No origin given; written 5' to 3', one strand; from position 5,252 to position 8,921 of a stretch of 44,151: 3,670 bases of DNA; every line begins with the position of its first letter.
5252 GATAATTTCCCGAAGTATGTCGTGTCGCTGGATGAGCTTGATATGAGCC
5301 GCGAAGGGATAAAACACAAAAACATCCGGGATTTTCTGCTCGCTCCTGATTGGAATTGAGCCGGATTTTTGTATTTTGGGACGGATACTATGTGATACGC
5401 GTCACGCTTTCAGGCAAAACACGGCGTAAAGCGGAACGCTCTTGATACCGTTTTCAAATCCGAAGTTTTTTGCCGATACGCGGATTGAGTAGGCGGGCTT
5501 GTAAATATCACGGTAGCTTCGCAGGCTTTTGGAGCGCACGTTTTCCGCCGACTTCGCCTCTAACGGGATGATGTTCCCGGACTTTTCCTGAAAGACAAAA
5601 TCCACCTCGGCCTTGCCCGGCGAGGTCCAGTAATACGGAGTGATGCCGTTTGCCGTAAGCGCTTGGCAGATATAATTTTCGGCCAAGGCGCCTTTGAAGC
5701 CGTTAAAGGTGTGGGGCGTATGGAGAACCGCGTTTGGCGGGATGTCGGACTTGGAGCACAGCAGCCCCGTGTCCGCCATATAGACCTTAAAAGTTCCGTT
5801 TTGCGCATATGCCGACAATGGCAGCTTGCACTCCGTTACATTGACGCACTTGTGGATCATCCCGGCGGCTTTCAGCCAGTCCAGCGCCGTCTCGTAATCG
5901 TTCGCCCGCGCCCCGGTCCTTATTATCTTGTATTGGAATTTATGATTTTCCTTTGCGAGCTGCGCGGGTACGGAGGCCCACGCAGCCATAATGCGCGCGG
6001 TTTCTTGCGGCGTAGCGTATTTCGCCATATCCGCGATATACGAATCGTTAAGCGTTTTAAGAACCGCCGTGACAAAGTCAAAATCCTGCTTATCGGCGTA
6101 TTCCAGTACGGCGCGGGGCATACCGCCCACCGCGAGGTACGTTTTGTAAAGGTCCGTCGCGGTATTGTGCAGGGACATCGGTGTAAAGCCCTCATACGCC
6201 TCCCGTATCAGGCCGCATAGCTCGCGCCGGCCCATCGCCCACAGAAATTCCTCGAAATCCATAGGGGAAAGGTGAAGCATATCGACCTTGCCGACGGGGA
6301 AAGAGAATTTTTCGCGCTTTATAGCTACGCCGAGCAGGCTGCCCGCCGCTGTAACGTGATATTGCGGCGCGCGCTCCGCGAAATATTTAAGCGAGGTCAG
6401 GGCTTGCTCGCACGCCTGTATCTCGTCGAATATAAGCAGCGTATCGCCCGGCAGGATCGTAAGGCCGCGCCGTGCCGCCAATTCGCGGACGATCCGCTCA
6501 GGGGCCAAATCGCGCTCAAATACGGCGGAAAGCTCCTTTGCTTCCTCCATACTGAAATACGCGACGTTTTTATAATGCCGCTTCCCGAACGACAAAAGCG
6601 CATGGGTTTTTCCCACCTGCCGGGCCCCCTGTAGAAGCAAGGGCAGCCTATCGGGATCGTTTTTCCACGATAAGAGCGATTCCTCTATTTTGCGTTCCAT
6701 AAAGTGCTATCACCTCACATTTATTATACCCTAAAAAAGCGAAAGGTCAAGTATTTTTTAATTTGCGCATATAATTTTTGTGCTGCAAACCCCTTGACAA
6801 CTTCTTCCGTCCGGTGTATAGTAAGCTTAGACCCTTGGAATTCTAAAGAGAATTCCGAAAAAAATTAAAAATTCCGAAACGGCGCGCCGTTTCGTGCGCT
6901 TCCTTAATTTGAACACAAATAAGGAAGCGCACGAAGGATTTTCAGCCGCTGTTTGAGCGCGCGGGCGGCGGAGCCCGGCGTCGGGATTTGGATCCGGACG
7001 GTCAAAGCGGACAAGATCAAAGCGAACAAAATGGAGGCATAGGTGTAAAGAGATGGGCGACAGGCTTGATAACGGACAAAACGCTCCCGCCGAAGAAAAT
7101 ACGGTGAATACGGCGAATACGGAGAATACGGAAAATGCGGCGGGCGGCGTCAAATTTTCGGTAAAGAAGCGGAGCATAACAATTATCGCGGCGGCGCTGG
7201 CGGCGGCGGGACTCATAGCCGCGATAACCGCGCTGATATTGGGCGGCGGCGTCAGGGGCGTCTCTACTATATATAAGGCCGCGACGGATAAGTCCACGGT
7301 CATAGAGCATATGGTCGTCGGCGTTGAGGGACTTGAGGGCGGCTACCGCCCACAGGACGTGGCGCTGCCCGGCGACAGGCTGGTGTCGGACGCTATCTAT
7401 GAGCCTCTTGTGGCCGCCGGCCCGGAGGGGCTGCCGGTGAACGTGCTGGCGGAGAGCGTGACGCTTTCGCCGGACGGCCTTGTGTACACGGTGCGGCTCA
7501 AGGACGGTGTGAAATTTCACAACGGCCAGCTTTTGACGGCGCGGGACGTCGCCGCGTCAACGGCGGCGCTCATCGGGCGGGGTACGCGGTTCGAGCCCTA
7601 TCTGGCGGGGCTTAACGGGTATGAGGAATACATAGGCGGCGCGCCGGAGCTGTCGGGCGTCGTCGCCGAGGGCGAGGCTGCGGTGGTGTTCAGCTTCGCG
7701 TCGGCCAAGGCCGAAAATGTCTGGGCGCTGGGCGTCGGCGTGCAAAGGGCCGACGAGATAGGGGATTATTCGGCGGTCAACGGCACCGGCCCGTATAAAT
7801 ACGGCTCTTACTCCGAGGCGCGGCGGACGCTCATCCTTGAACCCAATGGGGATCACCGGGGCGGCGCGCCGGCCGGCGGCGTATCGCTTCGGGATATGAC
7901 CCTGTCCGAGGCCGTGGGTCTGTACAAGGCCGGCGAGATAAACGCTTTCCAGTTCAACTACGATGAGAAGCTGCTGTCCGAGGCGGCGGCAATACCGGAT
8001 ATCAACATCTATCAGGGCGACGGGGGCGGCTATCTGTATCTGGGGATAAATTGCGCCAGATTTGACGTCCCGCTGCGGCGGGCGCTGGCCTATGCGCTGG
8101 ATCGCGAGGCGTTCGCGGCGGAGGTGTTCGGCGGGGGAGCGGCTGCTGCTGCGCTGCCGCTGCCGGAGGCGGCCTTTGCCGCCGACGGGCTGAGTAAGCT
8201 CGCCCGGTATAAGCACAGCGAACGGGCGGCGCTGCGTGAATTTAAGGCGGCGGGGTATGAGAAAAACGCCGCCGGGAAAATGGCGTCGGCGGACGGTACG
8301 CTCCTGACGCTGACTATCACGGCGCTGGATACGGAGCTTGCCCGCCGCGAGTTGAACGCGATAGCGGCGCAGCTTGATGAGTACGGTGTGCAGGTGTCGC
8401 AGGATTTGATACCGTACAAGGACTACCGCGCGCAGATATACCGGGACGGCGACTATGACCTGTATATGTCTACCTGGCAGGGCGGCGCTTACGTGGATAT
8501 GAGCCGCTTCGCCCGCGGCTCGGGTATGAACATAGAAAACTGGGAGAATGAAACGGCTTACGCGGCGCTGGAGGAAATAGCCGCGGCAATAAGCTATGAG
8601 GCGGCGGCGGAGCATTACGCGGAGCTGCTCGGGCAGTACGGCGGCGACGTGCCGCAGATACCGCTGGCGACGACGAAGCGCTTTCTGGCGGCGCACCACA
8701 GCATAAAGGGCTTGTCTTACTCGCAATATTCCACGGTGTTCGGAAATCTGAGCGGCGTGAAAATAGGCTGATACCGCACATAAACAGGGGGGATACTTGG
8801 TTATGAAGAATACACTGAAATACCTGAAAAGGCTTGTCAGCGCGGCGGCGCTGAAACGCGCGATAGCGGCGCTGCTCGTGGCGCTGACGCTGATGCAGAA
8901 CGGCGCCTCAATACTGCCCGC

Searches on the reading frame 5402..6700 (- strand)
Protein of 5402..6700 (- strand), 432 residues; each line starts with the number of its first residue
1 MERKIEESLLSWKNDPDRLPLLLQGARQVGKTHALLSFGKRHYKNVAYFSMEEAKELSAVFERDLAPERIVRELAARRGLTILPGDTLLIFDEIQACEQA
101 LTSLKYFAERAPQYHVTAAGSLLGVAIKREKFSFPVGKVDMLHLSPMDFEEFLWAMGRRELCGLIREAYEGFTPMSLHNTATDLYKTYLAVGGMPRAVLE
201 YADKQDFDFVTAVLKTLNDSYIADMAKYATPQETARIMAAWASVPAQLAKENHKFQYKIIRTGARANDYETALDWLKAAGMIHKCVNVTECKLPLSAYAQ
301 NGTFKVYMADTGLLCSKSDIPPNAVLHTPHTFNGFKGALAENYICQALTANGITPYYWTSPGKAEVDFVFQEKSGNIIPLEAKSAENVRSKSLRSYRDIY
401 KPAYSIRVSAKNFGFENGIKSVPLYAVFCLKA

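Call 13: search_protein_families(library=pfam, proteins=[window:5402-6700:-], max_evalue=0.001)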
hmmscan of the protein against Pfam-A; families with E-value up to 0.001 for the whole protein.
window:5402-6700:- (432 aa): 2 families
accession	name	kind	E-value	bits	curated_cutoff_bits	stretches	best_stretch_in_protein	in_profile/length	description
PF13635.12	DUF4143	-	4.1e-34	118.1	28.1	1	224-384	3-159/160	Domain of unknown function (DUF4143)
PF13173.12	AAA_14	-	2.2e-23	83.1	27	1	20-153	4-129/129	AAA domain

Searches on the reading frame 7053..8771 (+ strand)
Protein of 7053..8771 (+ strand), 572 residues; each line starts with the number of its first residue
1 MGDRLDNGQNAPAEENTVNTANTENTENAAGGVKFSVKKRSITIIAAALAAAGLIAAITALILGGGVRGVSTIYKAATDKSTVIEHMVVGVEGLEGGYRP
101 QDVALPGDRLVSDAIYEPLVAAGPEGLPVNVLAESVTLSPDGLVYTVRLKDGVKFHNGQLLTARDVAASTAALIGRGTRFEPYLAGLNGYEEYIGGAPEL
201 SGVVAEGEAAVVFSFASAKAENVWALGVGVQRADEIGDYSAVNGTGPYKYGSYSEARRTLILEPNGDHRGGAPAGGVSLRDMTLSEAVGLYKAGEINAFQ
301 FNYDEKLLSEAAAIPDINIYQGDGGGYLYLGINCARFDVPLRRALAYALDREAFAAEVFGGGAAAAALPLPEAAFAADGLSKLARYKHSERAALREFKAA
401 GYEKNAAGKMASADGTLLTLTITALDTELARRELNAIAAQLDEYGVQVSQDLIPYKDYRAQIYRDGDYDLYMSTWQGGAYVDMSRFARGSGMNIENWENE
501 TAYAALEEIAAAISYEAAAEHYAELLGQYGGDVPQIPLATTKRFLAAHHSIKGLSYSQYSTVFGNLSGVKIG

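Call 13: search_protein_families(library=pfam, proteins=[window:7053-8771:+], max_evalue=0.001)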
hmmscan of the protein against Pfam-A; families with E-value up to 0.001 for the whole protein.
window:7053-8771:+ (572 aa): 1 family
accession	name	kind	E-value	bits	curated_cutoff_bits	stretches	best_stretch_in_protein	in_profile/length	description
PF00496.27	SBP_bac_5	-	1.6e-47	162.8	32.4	1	129-486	3-356/368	Bacterial extracellular solute-binding proteins, family 5 Middle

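Call 18: find_encoding_contigs(protein=window:7053-8771:+, flank=10000, max_places=6)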
Protein window:7053-8771:+ (572 aa): 1 contig read that carries it; 1 place shown.
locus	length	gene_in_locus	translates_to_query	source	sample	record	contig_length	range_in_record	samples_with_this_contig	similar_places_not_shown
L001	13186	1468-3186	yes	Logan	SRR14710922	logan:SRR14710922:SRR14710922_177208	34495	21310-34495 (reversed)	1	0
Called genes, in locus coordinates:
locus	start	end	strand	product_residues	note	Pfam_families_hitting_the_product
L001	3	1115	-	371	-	?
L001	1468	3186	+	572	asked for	PF00496:SBP_bac_5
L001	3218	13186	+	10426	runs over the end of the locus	?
